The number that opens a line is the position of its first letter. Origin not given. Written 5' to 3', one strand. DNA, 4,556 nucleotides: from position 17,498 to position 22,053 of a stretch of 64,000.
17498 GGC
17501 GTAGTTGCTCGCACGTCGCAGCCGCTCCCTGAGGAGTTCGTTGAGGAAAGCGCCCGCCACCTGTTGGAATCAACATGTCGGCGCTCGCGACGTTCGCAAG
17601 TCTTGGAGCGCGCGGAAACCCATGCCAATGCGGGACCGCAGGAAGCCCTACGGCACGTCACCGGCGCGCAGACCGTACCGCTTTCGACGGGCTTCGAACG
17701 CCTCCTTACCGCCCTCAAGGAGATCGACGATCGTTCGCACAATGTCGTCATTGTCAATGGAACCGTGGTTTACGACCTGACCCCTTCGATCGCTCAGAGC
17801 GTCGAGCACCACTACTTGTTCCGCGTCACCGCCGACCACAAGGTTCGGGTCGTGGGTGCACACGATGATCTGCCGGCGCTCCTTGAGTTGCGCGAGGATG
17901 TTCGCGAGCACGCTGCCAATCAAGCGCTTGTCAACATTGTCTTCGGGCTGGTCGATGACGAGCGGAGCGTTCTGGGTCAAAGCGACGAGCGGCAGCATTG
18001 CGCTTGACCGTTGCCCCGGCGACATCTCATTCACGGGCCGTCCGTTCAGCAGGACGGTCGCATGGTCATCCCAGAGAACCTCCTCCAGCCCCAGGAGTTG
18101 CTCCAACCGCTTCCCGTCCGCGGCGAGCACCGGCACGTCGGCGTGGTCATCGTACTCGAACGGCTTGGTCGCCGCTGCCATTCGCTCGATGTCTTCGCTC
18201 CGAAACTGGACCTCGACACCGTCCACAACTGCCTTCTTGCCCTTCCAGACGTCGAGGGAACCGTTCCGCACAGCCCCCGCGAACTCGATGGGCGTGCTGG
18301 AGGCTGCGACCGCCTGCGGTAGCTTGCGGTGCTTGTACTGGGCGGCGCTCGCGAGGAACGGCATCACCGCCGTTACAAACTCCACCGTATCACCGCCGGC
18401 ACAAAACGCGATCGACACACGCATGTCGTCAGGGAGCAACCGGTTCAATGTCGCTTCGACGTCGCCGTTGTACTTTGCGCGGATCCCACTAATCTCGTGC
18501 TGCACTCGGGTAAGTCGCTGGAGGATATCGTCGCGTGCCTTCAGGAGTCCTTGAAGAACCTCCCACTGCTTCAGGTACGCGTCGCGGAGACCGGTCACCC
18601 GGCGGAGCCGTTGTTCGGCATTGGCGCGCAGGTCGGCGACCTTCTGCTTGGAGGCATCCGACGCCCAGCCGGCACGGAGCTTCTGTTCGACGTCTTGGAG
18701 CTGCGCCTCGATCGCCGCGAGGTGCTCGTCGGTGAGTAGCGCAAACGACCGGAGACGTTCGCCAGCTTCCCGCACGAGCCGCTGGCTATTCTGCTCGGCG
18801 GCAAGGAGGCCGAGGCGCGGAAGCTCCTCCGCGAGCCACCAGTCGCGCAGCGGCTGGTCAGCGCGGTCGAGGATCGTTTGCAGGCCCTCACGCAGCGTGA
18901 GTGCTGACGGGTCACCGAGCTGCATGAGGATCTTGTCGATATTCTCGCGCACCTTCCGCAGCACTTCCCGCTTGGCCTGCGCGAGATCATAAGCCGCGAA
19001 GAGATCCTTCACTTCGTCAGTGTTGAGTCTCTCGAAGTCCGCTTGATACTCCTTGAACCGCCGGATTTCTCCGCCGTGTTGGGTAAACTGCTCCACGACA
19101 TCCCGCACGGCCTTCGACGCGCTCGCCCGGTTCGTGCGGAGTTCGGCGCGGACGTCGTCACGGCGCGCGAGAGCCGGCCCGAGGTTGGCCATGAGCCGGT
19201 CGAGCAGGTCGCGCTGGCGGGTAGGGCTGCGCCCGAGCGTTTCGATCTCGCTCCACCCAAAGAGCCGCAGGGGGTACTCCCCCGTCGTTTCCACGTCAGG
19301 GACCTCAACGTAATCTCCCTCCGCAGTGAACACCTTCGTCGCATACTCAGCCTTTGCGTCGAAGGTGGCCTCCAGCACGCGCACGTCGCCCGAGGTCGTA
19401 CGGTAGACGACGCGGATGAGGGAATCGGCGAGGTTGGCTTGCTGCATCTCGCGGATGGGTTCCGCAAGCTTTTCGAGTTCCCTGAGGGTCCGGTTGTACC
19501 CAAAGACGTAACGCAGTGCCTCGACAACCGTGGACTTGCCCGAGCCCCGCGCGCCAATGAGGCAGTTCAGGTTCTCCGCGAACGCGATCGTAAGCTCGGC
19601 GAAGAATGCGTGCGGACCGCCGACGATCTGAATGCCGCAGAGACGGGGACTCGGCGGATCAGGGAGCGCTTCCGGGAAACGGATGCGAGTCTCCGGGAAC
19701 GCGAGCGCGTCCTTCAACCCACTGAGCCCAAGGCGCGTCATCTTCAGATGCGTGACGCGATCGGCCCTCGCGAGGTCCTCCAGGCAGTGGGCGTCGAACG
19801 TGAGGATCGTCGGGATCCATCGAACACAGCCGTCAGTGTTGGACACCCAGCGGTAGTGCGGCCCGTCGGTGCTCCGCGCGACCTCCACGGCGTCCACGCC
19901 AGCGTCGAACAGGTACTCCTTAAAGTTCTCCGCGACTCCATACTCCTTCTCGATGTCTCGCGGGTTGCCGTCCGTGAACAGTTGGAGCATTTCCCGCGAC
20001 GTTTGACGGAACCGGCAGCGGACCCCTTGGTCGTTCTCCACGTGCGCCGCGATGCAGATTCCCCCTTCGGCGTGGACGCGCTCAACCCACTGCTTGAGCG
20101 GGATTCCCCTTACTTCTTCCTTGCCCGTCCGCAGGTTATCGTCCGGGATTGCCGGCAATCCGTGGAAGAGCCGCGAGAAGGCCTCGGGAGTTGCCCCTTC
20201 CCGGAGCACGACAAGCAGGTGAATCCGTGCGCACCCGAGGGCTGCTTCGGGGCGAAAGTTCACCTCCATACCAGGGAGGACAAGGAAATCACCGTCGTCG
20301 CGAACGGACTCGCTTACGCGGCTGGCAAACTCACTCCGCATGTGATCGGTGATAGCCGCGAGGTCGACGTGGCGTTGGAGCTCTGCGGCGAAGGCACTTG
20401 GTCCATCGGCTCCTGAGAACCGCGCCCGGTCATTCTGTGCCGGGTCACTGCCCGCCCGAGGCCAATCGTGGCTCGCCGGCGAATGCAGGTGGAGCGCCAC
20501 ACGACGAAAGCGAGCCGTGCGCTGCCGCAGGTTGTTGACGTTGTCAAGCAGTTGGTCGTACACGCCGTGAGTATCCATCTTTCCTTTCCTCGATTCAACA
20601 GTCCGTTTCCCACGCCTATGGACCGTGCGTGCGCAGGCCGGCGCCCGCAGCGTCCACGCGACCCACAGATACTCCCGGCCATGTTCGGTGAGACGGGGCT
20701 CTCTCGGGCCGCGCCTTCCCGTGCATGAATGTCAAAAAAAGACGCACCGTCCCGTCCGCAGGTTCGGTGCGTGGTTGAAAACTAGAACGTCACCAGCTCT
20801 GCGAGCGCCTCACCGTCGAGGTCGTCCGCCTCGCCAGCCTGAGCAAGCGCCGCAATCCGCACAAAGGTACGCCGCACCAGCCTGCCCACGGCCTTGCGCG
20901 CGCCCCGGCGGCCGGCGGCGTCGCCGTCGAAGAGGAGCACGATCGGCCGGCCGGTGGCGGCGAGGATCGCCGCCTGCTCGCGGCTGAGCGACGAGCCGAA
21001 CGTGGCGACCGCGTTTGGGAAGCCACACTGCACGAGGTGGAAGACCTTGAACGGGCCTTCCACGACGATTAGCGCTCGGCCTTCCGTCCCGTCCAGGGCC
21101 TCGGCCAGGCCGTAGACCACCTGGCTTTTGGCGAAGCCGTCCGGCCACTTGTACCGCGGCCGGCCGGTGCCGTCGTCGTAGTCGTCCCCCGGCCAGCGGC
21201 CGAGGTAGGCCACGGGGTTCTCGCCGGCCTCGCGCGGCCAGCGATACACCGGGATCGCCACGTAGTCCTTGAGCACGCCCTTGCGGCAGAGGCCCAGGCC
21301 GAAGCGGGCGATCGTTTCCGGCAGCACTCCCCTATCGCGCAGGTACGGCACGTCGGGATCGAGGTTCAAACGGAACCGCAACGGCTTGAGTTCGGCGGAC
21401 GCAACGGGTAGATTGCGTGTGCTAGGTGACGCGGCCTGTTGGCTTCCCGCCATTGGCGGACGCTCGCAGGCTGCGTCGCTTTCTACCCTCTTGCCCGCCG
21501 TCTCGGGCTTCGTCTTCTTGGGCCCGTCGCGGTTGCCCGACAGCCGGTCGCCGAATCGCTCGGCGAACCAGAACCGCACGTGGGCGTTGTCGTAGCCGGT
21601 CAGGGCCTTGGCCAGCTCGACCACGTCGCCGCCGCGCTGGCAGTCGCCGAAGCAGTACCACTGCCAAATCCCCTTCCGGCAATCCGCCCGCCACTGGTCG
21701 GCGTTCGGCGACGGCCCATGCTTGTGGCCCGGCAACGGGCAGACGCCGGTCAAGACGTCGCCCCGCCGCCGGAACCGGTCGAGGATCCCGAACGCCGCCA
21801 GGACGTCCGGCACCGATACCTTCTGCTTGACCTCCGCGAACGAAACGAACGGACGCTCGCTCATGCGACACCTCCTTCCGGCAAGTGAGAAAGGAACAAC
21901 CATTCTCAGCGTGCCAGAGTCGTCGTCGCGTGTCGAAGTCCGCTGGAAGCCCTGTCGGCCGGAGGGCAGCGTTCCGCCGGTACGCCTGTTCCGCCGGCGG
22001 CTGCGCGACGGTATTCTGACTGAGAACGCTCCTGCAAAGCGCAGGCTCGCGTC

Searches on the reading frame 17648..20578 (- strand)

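Call 13: search_protein_families(library=pfam, proteins=[window:17648-20578:-], max_evalue=0.01)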
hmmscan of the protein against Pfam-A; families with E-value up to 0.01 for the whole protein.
window:17648-20578:- (976 aa): 5 families
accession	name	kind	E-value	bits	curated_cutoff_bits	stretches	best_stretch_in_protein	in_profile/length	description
PF02463.25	SMC_N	-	2.5e-14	53.7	40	2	328-399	17-90/220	RecF/RecN/SMC N terminal domain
PF13304.12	AAA_21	-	1.9e-11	45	27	2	846-914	232-303/304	AAA domain, putative AbiEii toxin, Type IV TA system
PF13476.12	AAA_23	-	7.4e-09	37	27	1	326-553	10-199/201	AAA domain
PF13175.12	AAA_15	-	1.3e-07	32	32.1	1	328-366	16-54/374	AAA ATPase domain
PF13555.12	AAA_29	-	0.0012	19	27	1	330-359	16-46/61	P-loop containing region of AAA domain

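Call 102: search_protein_families(library=padloc, proteins=[window:17648-20578:-], max_evalue=0.00001)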
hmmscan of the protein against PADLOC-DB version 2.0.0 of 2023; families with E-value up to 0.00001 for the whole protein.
window:17648-20578:- (976 aa): 31 families (the best 25 are shown)
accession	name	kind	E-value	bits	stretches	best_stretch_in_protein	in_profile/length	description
PDLC02208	Ppl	-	2.2e-34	116.7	2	850-967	775-891/894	-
PDLC04135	mad3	-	6.9e-16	56.7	1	326-937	13-349/374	mads_3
PDLC02980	AriA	-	5.2e-12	44.3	1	847-914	233-303/304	-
PDLC04213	HEC-02A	-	7.5e-10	36.9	0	866-913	228-275/337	-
PDLC03859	LmuB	-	1.3e-09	35.8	0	330-376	18-60/611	-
PDLC04182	HEC-01A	-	1.3e-09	35.5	0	870-928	305-365/406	-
PDLC02979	AriA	-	2.4e-08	32.2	0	327-366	15-54/373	-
PDLC00290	PtuA1|PtuA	-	8.9e-08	29.9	0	326-380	14-63/414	AAA ATPase domain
PDLC00090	GajA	-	1.2e-07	28.8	0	328-370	18-59/659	AAA ATPase domain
PDLC04164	AriA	-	1.3e-07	29.5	0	869-928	192-250/253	-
PDLC00278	PtuA1|PtuA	-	1.6e-07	29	0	326-389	14-69/436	AAA ATPase domain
PDLC00069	GajA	-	3e-07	27.3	0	326-368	14-55/687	AAA ATPase domain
PDLC00096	GajA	-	4.5e-07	27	1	325-371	14-60/630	AAA ATPase domain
PDLC04168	GajA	-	5e-07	26.8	0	328-365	17-54/570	-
PDLC04175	HEC-01A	-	6.1e-07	26.8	0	328-358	19-48/363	-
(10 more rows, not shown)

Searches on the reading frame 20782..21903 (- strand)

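Call 13: search_protein_families(library=pfam, proteins=[window:20782-21903:-], max_evalue=0.01)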
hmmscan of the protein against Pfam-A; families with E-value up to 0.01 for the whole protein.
window:20782-21903:- (373 aa): 4 families
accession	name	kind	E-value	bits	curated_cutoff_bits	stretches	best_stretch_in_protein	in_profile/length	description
PF13662.12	Toprim_4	-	2e-11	44.4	25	1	277-349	2-80/85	Toprim domain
PF13155.12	Toprim_2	-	1.4e-09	38.6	22.1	1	279-354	1-79/88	Toprim-like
PF01751.28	Toprim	-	1.3e-08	35.3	23.1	1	278-345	2-86/96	Toprim domain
PF01807.25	Zn_ribbon_DnaG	-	0.0095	16.2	24.9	0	23-105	7-77/98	CHC2 zinc finger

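Call 102: search_protein_families(library=padloc, proteins=[window:20782-21903:-], max_evalue=0.00001)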
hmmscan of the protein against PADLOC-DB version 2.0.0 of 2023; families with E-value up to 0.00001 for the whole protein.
window:20782-21903:- (373 aa): 2 families
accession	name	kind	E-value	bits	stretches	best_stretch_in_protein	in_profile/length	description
PDLC03767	RT_UG29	-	1.7e-17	60.2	1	241-347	227-339/2280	DRT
PDLC03800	RTasDnaG-like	-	2.7e-13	47.5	1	35-204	59-195/550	DRT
